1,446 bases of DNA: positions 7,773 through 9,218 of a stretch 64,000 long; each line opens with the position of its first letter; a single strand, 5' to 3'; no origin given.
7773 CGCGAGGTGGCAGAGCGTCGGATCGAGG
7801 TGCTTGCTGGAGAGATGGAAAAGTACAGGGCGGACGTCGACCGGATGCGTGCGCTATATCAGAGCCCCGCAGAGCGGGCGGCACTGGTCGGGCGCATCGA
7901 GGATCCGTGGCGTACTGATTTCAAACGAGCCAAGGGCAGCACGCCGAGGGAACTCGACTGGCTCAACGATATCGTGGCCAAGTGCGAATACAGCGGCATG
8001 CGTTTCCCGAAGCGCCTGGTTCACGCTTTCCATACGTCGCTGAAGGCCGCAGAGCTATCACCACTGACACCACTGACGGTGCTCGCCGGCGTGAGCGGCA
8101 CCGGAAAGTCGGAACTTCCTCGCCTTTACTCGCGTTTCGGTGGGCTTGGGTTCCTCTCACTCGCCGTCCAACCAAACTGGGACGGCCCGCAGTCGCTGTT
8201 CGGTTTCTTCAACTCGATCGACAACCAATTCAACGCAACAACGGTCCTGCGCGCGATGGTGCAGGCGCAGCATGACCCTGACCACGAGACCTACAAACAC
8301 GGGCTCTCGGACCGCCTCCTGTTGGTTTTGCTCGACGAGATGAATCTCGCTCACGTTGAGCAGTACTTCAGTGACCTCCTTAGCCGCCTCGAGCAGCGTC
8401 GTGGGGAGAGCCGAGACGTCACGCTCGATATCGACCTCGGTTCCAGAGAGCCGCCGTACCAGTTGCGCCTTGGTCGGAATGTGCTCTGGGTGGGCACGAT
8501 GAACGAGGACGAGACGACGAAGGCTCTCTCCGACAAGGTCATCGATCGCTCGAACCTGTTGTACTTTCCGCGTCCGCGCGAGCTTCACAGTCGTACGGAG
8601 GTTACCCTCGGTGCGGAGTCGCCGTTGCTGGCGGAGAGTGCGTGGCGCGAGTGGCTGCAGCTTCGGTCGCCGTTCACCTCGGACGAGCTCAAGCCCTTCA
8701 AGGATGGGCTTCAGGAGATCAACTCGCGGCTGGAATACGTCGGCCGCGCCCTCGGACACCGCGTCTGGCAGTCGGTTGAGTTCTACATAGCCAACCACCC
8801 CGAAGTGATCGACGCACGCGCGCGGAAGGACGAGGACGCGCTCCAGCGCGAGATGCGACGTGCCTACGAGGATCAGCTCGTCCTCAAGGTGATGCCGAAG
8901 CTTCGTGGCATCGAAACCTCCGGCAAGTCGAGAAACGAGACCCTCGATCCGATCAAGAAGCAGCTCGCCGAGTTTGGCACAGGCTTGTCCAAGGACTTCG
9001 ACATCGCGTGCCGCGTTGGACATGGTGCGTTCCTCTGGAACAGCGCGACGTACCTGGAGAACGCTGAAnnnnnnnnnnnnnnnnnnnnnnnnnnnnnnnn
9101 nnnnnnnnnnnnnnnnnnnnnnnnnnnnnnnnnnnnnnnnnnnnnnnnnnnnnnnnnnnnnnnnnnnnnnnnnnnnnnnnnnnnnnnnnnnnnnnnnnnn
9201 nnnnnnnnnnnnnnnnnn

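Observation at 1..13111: Five-gene coupled operon: kinase / Upf1-like helicase / tandem-HEPN-like protein / coiled-coil-McrB GTPase / giant McrC-N-Hsp70-CSD fusion, a candidate McrBC-derived RNA-targeting immunity system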

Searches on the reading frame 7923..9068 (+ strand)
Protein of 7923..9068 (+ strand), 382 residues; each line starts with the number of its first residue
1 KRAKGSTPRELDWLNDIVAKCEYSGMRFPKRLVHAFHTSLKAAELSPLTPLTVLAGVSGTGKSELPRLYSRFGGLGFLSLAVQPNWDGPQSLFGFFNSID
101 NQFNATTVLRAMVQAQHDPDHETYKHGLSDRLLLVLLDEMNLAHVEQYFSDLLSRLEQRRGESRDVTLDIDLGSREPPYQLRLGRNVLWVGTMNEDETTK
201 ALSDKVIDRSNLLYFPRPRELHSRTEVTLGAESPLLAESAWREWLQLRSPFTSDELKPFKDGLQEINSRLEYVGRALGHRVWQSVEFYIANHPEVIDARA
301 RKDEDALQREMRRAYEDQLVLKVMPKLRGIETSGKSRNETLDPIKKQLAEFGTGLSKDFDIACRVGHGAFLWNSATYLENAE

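Call 30: search_solved_structures(query=window:7923-9068:+, max_evalue=1, show_alignments=2)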
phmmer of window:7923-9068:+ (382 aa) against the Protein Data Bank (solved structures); distinct sequences matched with E-value up to 1: 7.
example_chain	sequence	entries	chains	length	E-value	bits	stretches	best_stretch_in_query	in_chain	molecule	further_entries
6ut3_A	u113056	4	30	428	0.07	15.6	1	134-284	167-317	GTPase subunit of restriction endonuclease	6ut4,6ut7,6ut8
6ut5_A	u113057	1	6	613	0.13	14.8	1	134-284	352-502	GTPase subunit of restriction endonuclease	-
6hz4_A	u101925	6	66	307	0.88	12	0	132-209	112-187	5-methylcytosine-specific restriction enzyme B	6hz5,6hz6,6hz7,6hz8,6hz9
6qx2_B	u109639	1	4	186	0.9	12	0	315-368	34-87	DNA gyrase subunit B,DNA gyrase subunit B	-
6qx2_d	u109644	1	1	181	0.91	12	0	315-368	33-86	DNA gyrase subunit B,DNA gyrase subunit B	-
6qx2_K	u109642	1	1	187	0.91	12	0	315-368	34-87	DNA gyrase subunit B,DNA gyrase subunit B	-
6qx2_k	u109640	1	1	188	0.92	12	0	315-368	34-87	DNA gyrase subunit B,DNA gyrase subunit B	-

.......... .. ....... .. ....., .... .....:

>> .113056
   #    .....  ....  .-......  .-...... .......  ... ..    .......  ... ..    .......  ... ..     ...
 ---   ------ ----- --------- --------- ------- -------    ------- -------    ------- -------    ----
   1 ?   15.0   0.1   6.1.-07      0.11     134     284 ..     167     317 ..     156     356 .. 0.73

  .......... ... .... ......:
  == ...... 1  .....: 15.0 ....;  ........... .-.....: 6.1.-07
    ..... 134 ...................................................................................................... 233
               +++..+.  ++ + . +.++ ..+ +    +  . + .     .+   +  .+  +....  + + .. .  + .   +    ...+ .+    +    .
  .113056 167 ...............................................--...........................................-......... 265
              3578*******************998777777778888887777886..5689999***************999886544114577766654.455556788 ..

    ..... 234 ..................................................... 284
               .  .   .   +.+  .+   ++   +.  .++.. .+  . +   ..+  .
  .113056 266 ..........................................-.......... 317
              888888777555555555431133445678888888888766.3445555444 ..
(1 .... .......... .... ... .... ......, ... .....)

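Call 56: search_solved_structures(query=A3, max_evalue=1, show_alignments=1)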
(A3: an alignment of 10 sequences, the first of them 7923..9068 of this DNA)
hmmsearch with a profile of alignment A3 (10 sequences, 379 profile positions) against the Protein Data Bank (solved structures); distinct sequences matched with E-value up to 1: 1.
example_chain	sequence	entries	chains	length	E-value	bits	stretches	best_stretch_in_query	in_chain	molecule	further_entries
6ut3_A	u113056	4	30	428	0.00039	22.7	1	132-279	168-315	GTPase subunit of restriction endonuclease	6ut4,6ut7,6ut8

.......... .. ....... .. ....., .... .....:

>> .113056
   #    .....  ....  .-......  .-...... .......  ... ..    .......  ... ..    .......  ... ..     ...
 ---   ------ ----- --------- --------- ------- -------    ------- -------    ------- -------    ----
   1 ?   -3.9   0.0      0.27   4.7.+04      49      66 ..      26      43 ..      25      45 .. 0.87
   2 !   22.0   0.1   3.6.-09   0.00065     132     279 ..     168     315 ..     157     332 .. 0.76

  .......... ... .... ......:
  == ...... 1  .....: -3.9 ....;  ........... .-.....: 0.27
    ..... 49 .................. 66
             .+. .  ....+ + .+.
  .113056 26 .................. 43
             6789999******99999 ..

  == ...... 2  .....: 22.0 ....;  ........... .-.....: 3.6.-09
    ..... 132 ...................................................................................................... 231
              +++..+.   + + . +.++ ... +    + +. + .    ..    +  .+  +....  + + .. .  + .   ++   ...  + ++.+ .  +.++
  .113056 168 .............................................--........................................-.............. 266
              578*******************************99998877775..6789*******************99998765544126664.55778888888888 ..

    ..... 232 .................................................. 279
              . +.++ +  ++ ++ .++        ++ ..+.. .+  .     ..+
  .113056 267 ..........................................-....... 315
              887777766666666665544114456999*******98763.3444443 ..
